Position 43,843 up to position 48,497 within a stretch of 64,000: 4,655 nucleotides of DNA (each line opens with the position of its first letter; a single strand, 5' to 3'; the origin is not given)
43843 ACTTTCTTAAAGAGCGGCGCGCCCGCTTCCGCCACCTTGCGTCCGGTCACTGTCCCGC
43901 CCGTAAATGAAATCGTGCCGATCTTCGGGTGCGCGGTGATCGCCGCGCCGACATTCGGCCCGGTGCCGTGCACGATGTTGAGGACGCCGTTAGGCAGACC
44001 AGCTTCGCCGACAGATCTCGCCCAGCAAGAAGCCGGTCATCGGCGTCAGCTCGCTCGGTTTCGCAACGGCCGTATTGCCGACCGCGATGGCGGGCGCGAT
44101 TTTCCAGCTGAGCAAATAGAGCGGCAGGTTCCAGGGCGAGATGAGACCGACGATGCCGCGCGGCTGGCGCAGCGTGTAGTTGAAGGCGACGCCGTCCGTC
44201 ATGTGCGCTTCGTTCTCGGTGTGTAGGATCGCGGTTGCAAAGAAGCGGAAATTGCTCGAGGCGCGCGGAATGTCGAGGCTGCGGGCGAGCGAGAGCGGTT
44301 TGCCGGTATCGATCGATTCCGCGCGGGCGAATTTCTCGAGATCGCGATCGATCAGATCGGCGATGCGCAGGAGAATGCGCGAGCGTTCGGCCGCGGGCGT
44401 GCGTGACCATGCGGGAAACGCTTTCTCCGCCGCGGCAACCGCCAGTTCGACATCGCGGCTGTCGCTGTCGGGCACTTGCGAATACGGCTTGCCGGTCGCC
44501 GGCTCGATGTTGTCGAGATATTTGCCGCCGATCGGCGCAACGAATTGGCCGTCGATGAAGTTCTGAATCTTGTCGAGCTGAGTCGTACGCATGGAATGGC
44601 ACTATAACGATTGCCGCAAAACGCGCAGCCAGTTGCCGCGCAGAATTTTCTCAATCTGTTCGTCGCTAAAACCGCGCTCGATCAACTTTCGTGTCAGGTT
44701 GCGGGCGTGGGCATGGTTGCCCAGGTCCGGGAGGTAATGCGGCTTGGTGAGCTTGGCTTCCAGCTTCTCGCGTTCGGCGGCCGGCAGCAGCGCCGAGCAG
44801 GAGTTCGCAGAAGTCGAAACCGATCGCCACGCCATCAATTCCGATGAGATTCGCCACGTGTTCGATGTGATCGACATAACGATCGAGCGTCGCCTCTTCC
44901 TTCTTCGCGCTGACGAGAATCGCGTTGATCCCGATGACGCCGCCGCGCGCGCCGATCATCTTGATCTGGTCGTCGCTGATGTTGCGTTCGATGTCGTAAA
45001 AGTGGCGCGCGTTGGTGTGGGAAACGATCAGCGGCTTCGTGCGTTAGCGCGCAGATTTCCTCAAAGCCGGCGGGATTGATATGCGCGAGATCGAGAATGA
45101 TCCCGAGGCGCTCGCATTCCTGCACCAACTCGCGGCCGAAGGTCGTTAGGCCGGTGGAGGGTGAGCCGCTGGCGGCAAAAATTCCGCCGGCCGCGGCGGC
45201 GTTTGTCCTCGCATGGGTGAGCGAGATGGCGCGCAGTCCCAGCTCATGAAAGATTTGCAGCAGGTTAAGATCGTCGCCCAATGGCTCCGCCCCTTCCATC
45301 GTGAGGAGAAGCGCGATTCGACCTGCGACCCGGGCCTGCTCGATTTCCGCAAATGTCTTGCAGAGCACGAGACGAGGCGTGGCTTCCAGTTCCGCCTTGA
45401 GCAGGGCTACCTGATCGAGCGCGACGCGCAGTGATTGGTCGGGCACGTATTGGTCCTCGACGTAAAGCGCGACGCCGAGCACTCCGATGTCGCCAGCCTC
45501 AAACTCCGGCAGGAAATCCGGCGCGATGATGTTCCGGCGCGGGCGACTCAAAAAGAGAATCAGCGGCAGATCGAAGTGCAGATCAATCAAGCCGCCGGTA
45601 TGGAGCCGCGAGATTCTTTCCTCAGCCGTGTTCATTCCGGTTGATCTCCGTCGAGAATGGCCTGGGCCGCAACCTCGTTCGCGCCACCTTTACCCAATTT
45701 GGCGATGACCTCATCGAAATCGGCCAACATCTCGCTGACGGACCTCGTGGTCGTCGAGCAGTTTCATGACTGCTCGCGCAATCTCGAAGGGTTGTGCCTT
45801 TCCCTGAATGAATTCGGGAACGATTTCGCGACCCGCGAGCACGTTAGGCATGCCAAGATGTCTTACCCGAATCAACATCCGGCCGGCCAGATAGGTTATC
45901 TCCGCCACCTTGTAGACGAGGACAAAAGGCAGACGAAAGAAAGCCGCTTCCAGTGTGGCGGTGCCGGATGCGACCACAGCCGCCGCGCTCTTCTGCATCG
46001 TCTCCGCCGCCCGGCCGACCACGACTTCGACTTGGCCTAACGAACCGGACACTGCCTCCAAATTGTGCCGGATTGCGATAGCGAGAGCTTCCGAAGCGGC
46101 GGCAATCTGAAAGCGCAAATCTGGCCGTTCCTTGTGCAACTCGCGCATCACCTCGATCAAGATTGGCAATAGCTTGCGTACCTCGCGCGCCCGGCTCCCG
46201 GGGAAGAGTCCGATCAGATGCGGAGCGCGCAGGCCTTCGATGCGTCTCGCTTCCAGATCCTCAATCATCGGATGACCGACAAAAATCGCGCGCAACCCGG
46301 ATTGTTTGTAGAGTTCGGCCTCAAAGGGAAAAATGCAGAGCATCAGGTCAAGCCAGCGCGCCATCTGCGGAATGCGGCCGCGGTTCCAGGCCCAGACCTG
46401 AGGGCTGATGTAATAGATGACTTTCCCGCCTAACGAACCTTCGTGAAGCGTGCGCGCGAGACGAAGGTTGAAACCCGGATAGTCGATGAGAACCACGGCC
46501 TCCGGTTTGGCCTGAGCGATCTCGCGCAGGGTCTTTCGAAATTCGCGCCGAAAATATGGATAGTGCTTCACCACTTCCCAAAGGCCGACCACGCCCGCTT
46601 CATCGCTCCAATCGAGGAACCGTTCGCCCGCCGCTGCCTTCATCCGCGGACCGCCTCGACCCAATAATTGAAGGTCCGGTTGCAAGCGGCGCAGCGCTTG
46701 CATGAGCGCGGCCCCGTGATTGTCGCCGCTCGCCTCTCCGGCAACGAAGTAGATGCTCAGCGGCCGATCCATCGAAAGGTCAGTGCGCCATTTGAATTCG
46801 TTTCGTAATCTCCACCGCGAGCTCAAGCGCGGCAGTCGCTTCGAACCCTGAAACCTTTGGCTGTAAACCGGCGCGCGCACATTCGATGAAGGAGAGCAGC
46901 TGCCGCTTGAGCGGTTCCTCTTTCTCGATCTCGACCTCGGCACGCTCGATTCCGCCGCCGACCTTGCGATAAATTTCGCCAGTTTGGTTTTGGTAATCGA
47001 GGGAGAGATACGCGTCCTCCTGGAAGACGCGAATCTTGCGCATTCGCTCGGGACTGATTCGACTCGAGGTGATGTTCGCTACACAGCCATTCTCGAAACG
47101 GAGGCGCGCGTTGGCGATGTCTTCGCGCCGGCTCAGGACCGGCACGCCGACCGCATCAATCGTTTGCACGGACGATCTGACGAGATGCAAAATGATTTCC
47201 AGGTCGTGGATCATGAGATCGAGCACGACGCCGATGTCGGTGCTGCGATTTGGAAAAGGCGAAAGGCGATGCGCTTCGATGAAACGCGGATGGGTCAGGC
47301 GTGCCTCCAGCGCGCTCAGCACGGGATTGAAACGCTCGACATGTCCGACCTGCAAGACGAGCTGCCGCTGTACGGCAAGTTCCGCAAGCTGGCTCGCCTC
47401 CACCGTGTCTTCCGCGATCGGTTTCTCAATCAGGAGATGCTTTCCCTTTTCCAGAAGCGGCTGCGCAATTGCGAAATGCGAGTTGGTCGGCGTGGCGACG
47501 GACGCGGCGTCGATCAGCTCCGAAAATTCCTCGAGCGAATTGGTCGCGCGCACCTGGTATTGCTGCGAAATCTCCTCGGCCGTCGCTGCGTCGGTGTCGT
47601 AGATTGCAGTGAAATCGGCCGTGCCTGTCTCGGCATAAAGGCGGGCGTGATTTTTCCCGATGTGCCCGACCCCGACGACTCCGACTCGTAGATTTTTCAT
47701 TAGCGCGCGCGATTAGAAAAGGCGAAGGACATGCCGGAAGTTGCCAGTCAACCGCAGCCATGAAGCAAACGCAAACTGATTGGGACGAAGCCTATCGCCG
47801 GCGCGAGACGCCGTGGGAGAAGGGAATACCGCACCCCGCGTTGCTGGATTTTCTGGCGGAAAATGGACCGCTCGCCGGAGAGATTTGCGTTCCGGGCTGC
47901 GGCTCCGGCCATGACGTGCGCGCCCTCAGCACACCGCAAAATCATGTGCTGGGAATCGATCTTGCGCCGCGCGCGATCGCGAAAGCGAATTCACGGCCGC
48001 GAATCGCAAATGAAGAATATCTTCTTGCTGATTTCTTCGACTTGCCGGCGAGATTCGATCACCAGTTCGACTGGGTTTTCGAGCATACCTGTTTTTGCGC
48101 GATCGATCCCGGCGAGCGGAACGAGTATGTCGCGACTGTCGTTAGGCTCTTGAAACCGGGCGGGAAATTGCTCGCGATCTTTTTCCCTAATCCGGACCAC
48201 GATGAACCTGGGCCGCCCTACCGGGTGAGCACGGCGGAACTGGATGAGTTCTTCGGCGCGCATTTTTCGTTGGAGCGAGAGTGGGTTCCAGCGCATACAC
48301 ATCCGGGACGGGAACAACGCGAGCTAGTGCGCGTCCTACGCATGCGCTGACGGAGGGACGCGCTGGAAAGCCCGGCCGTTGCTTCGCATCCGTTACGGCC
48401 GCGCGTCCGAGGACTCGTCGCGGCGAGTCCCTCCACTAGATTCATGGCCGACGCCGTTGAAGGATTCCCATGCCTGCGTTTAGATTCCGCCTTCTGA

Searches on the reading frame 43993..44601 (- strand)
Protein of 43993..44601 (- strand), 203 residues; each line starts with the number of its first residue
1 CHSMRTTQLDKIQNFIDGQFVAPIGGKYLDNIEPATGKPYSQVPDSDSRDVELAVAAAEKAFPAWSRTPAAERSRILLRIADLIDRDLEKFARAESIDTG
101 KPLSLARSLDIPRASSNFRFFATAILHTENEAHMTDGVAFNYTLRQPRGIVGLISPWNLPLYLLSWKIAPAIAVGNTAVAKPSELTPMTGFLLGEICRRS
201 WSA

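Call 47: search_protein_families(library=pfam, proteins=[window:43993-44601:-], max_evalue=0.01)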
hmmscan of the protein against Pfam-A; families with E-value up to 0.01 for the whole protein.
window:43993-44601:- (203 aa): 1 family
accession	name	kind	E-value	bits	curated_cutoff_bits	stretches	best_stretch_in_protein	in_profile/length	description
PF00171.27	Aldedh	-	1.2e-52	179.5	23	1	27-198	7-177/461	Aldehyde dehydrogenase family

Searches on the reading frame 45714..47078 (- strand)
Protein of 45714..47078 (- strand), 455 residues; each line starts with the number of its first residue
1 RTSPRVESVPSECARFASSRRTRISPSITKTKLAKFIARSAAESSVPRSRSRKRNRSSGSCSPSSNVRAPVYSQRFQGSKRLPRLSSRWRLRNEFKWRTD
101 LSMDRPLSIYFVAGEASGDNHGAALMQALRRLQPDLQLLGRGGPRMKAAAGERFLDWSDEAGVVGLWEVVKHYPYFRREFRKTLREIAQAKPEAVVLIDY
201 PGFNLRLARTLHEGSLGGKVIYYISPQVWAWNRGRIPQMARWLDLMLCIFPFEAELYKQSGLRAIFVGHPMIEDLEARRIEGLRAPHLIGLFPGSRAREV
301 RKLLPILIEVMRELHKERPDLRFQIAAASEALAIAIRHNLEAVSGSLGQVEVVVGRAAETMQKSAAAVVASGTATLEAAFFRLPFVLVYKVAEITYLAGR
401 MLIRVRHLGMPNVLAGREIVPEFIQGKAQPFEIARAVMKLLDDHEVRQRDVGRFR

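Call 47: search_protein_families(library=pfam, proteins=[window:45714-47078:-], max_evalue=0.01)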
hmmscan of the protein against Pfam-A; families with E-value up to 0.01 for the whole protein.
window:45714-47078:- (455 aa): 1 family
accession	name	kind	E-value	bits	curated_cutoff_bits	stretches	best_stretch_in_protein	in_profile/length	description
PF02684.21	LpxB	-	8.3e-85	285.3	22.6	1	109-446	1-344/374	Lipid-A-disaccharide synthetase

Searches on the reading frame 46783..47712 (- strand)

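Call 47: search_protein_families(library=pfam, proteins=[window:46783-47712:-], max_evalue=0.01)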
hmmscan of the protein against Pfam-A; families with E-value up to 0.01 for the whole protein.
window:46783-47712:- (310 aa): 5 families
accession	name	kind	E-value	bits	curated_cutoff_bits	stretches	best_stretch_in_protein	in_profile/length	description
PF01408.29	GFO_IDH_MocA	-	1.3e-28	100.5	24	1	8-124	1-120/120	Oxidoreductase family, NAD-binding Rossmann fold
PF22725.1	GFO_IDH_MocA_C3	-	9.1e-10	39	27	1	139-234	23-121/124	GFO/IDH/MocA C-terminal domain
PF02826.25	2-Hacid_dh_C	-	6.1e-05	22.9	25.1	1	6-78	35-103/178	D-isomer specific 2-hydroxyacid dehydrogenase, NAD binding domain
PF03807.23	F420_oxidored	-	0.00022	22.2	21.6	1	9-91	1-86/94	NADP oxidoreductase coenzyme F420-dependent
PF02894.22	GFO_IDH_MocA_C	-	0.0029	17.9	22.9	1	156-299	36-203/218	Oxidoreductase family, C-terminal alpha/beta domain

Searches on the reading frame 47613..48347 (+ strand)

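Call 47: search_protein_families(library=pfam, proteins=[window:47613-48347:+], max_evalue=0.01)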
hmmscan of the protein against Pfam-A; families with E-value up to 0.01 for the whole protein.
window:47613-48347:+ (245 aa): 6 families
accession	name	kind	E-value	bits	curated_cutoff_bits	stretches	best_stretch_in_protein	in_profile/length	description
PF05724.17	TPMT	-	7.8e-34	117.7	26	1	54-222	3-187/218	Thiopurine S-methyltransferase (TPMT)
PF13649.12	Methyltransf_25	-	1.8e-13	51.4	27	1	95-184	5-97/97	Methyltransferase domain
PF08241.18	Methyltransf_11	-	6.5e-13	49.6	21.2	1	95-187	4-94/95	Methyltransferase domain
PF08242.18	Methyltransf_12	-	3.7e-11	44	30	1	95-186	4-98/98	Methyltransferase domain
PF13847.12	Methyltransf_31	-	5.4e-09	36.3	27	1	94-188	10-109/145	Methyltransferase domain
PF13489.12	Methyltransf_23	-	0.0012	19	27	1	77-189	12-117/164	Methyltransferase domain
